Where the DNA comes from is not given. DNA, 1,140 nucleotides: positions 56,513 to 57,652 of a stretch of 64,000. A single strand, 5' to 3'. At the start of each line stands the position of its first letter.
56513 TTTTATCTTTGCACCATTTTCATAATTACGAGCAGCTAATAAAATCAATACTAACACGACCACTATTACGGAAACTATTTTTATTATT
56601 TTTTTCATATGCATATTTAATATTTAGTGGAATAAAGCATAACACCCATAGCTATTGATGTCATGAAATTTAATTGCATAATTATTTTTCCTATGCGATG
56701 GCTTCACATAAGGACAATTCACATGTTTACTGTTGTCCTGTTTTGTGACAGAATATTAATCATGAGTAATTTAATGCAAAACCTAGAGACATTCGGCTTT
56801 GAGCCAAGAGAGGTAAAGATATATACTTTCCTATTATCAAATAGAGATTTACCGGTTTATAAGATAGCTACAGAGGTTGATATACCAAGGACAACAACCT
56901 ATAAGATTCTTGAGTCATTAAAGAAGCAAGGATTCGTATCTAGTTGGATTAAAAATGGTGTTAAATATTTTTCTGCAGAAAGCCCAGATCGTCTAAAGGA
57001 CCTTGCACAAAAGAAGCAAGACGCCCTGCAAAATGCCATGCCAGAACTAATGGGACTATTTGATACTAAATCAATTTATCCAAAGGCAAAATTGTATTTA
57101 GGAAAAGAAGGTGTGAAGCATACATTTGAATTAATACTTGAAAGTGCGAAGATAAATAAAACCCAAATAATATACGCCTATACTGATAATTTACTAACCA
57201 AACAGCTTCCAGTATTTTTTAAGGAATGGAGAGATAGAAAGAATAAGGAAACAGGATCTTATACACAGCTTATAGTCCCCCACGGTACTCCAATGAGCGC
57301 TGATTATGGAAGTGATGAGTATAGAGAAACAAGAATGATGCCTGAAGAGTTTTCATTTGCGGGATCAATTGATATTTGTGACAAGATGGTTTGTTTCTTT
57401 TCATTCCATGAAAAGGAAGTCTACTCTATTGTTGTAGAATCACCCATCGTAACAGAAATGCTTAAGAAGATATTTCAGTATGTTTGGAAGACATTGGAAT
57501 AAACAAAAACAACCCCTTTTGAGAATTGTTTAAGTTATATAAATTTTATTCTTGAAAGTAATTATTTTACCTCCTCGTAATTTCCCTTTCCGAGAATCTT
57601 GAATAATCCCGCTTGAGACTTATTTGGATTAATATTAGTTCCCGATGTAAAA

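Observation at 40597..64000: Iterated array of divergently paired LivK-like SBP and TrmB-family regulator genes (at least 10 SBPs and 8 regulators in 23 kb)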

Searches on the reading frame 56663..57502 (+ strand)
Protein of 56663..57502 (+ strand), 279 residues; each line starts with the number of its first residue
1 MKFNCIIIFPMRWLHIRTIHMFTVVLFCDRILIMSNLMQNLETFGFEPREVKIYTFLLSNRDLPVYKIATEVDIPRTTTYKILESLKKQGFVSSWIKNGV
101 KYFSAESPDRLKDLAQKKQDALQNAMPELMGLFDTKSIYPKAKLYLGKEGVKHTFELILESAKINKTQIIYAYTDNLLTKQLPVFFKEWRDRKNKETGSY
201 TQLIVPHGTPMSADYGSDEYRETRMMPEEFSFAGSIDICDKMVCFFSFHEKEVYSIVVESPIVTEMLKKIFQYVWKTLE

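Call 5: search_protein_families(library=pfam, proteins=[window:56663-57502:+], max_evalue=0.01)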
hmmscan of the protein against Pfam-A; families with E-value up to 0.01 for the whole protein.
window:56663-57502:+ (279 aa): 4 families
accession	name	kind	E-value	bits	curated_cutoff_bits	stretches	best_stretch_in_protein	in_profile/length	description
PF01978.25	TrmB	-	6.3e-14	52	25.6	1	41-94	1-54/68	Sugar-specific transcriptional regulator TrmB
PF09339.16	HTH_IclR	-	0.00016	21.8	22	1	60-93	16-49/52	IclR helix-turn-helix domain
PF02082.26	Rrf2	-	0.0052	17.4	30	0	61-94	22-55/132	Iron-dependent Transcriptional regulator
PF22194.2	F-93_WHD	-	0.0088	16.5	28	0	55-93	4-46/62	F-93, winged-helix domain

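Call 12: search_protein_families(library=ncbifam, proteins=[window:56663-57502:+], max_evalue=0.1)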
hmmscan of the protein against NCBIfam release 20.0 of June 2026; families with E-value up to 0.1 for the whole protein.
window:56663-57502:+ (279 aa): 11 families
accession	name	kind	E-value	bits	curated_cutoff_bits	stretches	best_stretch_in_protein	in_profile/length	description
NF040851.1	tran_reg_TrmB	equivalog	0.00011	21.5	600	1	33-118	3-86/338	HTH-type sugar-sensing transcriptional regulator TrmB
TIGR01884.1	cas_HTH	subfamily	0.00069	19.1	60.2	1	42-96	136-190/202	CRISPR-associated CARF protein Csa3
NF053606.1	Sta1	subfamily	0.0016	18.5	80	1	44-93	16-65/100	Sta1 family transcriptional regulator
NF047390.1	TransRegTrmBL1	equivalog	0.002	17.1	650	1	36-108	5-76/341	HTH-type sugar sensing transcriptional regulator TrmBL1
NF041413.1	ArsR_Rv2640c_fam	equivalog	0.004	17.5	155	1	47-115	41-110/118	Rv2640c family ArsR-like transcriptional regulator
NF041141.1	tran_reg_TrmBL2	equivalog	0.007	15.9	530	1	42-123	12-93/264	HTH-type transcriptional regulator TrmBL2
NF047392.1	TransRegTrmBHalo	equivalog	0.0088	15.1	500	1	36-115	8-87/349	HTH-type sugar sensing transcriptional regulator TrmB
NF007339.0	PRK09834.1-1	equivalog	0.012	14.9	299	1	67-93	43-69/271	DNA-binding transcriptional regulator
NF033788.1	HTH_metalloreg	subfamily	0.017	14.9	55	1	49-105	12-68/77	metalloregulator ArsR/SmtB family transcription factor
TIGR00738.1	rrf2_super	superfamily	0.031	14.2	73.3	0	62-95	25-58/132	Rrf2 family transcriptional regulator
NF045644.1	TransRegBhcR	equivalog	0.086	12.1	350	0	49-94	27-72/267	HTH-type transcriptional regulator BhcR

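Call 20: find_homologous_proteins(query=window:56663-57502:+)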
Query window:56663-57502:+ (279 aa): 21 proteins with E <= 0.001 among 424 candidates.
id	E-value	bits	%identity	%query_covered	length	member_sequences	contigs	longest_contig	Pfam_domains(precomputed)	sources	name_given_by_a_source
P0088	3.0e-169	580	100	93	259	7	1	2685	PF01978.26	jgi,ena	jgi:sugar-specific transcriptional regulator TrmB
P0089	9.6e-128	443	77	88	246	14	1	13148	PF01978.26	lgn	-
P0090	5.4e-122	425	74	88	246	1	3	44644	PF01978.26,PF09339.17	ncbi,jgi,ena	jgi:sugar-specific transcriptional regulator TrmB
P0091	3.5e-94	333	60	88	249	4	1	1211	PF01978.26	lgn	-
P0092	2.2e-92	327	59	87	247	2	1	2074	PF08279.19,PF01978.26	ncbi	-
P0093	1.8e-90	321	60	88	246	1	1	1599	PF01978.26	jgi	-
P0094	4.0e-90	320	58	88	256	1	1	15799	PF01978.26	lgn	-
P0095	2.9e-87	311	57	86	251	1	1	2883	PF01978.26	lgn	-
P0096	1.3e-83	299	55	88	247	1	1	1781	PF01978.26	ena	-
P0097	5.4e-83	297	56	87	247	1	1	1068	PF01978.26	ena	-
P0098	2.0e-82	295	53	88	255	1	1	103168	PF01978.26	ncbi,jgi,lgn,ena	ncbi:MAG: helix-turn-helix domain-containing protein [Candidatus Paceibacterota bacterium]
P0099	3.5e-82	294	54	88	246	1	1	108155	PF01978.26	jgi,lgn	jgi:sugar-specific transcriptional regulator TrmB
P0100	1.0e-81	293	53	88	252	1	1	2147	PF01978.26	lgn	-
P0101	6.7e-80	287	54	88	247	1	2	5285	PF01978.26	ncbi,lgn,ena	-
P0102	1.9e-79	285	54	88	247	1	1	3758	PF01978.26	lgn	-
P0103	3.8e-76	274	50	88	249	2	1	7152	PF01978.26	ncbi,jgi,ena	jgi:sugar-specific transcriptional regulator TrmB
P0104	4.9e-76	274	52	88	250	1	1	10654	PF01978.26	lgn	-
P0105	1.4e-75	272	49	88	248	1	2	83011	PF01978.26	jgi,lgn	jgi:sugar-specific transcriptional regulator TrmB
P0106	5.8e-75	270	49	88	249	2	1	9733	PF01978.26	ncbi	-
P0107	7.3e-74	267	48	88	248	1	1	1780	PF01978.26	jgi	-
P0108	5.2e-46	175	49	56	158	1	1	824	PF01978.26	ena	-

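Call 40: search_solved_structures(query=A2, max_evalue=1)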
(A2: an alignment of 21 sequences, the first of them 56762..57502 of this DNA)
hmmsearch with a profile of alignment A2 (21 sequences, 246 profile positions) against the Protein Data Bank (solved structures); distinct sequences matched with E-value up to 1: 81 (the best 60 are shown).
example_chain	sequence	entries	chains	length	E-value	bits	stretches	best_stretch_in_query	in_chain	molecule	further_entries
3qph_A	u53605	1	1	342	6.4e-11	45.4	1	3-107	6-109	TrmB, a global transcription regulator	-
1sfx_A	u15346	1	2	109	2.8e-08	36.8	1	3-100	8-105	Conserved hypothetical protein AF2008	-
1ku9_A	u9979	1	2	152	3.5e-06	29.9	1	9-130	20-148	hypothetical protein MJ223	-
5bpd_A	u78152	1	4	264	3.2e-05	26.8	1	11-242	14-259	TrmBL2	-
5bqt_A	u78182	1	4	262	3.4e-05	26.7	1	11-242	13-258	Putative HTH-type transcriptional regulator TrmBL2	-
5box_A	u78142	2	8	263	3.4e-05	26.7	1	11-242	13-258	Putative HTH-type transcriptional regulator TrmBL2 | TrmBL2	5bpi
2lvs_A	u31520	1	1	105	7.2e-05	25.6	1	28-62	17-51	Putative uncharacterized protein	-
5k5o_A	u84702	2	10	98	0.00012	24.9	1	17-89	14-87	AspA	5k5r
5k1y_C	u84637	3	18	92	0.00014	24.7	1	17-81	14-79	AspA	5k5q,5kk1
4rs8_A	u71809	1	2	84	0.00014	24.7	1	18-79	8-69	AspA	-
2fbi_A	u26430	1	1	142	0.00022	24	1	5-70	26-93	probable transcriptional regulator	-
6cmv_A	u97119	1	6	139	0.00052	22.8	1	3-66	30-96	Transcriptional regulator Lrs14-like protein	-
9qdr_A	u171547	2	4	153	0.00062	22.5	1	4-95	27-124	MarR family transcriptional regulator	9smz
8za5_A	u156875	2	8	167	0.002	20.9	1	1-68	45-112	MarR-family transcriptional regulator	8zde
9vg2_A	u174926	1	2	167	0.0023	20.7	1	1-68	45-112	MarR-family transcriptional regulator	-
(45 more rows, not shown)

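Call 47: find_homologous_proteins(query=A2, max_evalue=0.00001)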
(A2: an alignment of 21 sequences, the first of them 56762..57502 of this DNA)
Query A2 (21 sequences) (246 aa, profile of the alignment): 52 proteins with E <= 0.00001 among 2954 candidates.
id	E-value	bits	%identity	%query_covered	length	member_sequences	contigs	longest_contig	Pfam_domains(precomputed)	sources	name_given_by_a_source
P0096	7.7e-115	401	55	100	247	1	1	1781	PF01978.26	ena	-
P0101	4.1e-113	395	54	100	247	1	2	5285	PF01978.26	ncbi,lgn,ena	-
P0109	2.1e-112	393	51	100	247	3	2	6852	PF01978.26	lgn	-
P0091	3.3e-112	392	60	100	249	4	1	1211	PF01978.26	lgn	-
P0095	5.3e-112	391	57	97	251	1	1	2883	PF01978.26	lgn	-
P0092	1.4e-111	390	59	99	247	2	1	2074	PF08279.19,PF01978.26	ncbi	-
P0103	4.0e-111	388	50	100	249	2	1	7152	PF01978.26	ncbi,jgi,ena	jgi:sugar-specific transcriptional regulator TrmB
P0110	7.4e-111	388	53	100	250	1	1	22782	PF01978.26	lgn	-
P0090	7.6e-111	388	74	100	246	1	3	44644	PF01978.26,PF09339.17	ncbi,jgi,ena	jgi:sugar-specific transcriptional regulator TrmB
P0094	8.3e-111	387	58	100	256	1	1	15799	PF01978.26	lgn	-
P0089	2.1e-110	386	77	100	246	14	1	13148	PF01978.26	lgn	-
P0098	2.4e-110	386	53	100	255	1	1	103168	PF01978.26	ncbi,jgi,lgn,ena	ncbi:MAG: helix-turn-helix domain-containing protein [Candidatus Paceibacterota bacterium]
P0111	2.8e-110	386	50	100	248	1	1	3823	PF01978.26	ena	-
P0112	7.7e-110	384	53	100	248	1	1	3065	PF01978.26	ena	-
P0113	1.1e-109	384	49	100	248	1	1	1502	PF01978.26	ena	-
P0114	1.1e-109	384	57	100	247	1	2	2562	PF01978.26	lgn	-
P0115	4.0e-109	382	55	100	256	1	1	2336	PF01978.26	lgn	-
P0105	4.0e-109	382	49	100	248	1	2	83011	PF01978.26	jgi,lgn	jgi:sugar-specific transcriptional regulator TrmB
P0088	6.9e-109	381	100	100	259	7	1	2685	PF01978.26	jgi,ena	jgi:sugar-specific transcriptional regulator TrmB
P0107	1.5e-108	380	48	100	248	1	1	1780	PF01978.26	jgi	-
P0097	1.7e-108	380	56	99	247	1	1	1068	PF01978.26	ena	-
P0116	3.3e-108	379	57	100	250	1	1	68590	PF01978.26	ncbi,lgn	ncbi:MAG: helix-turn-helix domain-containing protein [Patescibacteria group bacterium]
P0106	5.8e-108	378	49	100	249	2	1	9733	PF01978.26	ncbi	-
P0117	1.3e-107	377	54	100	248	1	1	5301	PF01978.26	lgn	-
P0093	3.9e-107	375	60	100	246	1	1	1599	PF01978.26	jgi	-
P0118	5.9e-107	375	52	99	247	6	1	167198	PF01978.26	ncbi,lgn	-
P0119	1.8e-105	370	53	100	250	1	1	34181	PF01978.26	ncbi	-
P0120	3.5e-105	369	52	99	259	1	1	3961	PF01978.26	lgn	-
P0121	2.4e-104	366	62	100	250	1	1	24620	PF01978.26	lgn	-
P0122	9.8e-104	364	60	100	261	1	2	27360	PF01978.26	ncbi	-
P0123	3.7e-103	362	50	99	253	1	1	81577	PF08279.19,PF01978.26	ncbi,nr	ncbi:MAG: HTH domain-containing protein [Candidatus Taylorbacteria bacterium]|nr:HTH domain-containi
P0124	1.8e-102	360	52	100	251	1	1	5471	PF01978.26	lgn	-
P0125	8.2e-101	355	50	100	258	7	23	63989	PF01978.26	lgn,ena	-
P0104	5.9e-100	352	52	100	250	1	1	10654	PF01978.26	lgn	-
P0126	1.8e-95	337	52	99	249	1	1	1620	PF01978.26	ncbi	-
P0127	2.1e-95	337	57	100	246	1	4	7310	PF08279.19,PF01978.26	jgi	jgi:sugar-specific transcriptional regulator TrmB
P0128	1.8e-91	324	55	100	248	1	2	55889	PF01978.26,PF01022.27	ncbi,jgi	ncbi:MAG: hypothetical protein RLZZ517_516 [Candidatus Parcubacteria bacterium]|jgi:sugar-specific t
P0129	1.0e-80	289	44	100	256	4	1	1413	PF01978.26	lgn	-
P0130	2.7e-79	284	45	100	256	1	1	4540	PF01978.26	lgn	-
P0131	5.8e-70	254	24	98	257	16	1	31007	PF01978.26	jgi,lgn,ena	-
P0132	6.8e-68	247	38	98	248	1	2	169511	PF01978.26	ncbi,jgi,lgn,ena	ncbi:MAG: helix-turn-helix domain-containing protein [Candidatus Paceibacterota bacterium]|jgi:sugar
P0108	2.9e-65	238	49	64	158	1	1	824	PF01978.26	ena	-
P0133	6.5e-64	234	35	99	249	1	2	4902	PF01978.26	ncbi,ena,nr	ncbi:hypothetical protein EB052_00835 [bacterium]|nr:hypothetical protein [bacterium]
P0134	1.3e-62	230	26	98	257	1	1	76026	PF01978.26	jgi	-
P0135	5.2e-62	228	24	96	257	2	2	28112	PF01978.26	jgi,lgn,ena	jgi:sugar-specific transcriptional regulator TrmB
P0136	4.8e-60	221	37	97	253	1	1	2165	PF01978.26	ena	-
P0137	1.3e-59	220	27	98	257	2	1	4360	PF01978.26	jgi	jgi:sugar-specific transcriptional regulator TrmB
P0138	2.3e-58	216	24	95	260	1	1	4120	PF01978.26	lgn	-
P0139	1.3e-57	213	26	93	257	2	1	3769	PF01978.26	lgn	-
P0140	1.3e-43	167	26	93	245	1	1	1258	PF13412.13,PF01978.26,PF01022.27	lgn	-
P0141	3.9e-27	113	28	97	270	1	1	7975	PF01978.26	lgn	-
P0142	1.8e-21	95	28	98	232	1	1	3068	PF01978.26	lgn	-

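Call 70: find_encoding_contigs(protein=P0141, flank=8000, max_places=2)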
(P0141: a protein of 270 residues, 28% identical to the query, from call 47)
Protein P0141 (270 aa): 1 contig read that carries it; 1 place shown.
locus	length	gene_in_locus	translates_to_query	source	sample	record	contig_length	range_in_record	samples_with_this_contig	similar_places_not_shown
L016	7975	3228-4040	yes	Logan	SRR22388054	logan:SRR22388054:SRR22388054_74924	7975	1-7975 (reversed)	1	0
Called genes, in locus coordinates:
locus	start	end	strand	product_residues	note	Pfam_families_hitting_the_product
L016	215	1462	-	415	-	-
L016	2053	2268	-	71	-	-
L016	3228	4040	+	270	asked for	PF01978:TrmB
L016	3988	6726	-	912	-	PF13673:Acetyltransf_10 (faint), PF00583:Acetyltransf_1 (faint)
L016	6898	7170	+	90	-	-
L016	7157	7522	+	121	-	PF01850:PIN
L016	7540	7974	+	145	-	?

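Call 71: find_encoding_contigs(protein=P0132, flank=10000, max_places=1)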
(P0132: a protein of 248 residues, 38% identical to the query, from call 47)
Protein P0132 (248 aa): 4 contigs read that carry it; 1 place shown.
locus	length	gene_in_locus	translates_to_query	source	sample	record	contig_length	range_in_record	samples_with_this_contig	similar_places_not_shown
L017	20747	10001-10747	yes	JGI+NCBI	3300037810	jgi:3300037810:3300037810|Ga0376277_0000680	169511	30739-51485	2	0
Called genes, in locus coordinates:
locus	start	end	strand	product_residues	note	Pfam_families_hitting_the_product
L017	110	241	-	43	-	-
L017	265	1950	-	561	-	PF05157:MshEN, PF00437:T2SSE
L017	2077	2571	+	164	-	-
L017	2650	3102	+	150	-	PF02367:TsaE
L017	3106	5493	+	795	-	PF02739:5_3_exonuc_N, PF01367:5_3_exonuc, PF00476:DNA_pol_A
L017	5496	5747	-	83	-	PF05016:ParE_toxin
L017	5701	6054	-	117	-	PF02604:PhdYeFM_antitox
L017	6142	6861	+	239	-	-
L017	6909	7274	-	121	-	-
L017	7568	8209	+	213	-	PF12686:DUF3800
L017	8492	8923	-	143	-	-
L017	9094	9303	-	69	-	-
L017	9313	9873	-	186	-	-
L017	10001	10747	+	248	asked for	PF01978:TrmB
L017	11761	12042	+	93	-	PF07603:Lcl_C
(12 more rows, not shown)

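Call 79: search_protein_representatives(alignment_id=A2)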
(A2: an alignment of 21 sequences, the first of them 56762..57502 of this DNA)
Query: 21 sequences, 246 profile positions. Proteins with E-value up to 0.001 (for the whole library): 19756; up to 1e-10: 10522; up to 1e-30: 1769. The best 150 are listed.
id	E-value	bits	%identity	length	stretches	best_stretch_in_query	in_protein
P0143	5.6e-94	330.6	-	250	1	1-245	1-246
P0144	3.0e-76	272.5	-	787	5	1-242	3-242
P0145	1.5e-74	267.0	-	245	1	1-242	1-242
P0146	5.1e-73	261.9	-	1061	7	6-242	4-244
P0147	3.5e-71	255.9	-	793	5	5-242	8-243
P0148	1.5e-70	253.9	-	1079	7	5-242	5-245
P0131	1.9e-70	253.6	-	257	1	2-245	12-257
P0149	1.8e-68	247.0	-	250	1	3-244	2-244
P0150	2.3e-65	236.9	-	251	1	3-244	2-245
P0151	3.0e-65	236.5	-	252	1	2-244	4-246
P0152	3.1e-65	236.5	-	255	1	3-245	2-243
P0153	2.5e-64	233.5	-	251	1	3-245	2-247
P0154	4.7e-64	232.6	-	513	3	5-241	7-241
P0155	6.2e-64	232.2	-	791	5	6-242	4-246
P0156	2.8e-63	230.1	-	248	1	3-245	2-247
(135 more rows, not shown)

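Call 81: list_cluster_members(proteins=[P0146, P0144, P0154, P0143, P0145, P0149])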
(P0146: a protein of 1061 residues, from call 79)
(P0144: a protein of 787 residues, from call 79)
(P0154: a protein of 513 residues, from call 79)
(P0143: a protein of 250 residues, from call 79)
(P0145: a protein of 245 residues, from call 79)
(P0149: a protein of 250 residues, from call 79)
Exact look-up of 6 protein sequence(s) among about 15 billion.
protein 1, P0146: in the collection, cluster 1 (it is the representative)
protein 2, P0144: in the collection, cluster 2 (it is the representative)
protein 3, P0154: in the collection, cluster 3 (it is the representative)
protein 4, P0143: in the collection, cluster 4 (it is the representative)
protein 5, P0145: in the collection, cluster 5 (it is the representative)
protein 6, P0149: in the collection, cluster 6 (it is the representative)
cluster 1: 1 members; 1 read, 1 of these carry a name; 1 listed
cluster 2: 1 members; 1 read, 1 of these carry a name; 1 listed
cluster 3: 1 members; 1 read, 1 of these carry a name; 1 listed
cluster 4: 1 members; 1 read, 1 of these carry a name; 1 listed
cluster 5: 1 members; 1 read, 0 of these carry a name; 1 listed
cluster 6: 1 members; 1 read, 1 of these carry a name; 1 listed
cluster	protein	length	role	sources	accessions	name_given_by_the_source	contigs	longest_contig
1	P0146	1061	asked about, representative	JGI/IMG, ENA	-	HTH-type transcriptional regulator, sugar sensing transcriptional regulator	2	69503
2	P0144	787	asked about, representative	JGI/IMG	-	sugar-specific transcriptional regulator TrmB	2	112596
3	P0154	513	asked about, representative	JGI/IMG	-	sugar-specific transcriptional regulator TrmB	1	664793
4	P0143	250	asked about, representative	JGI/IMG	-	sugar-specific transcriptional regulator TrmB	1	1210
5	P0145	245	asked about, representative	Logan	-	-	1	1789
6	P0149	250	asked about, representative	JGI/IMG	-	sugar-specific transcriptional regulator TrmB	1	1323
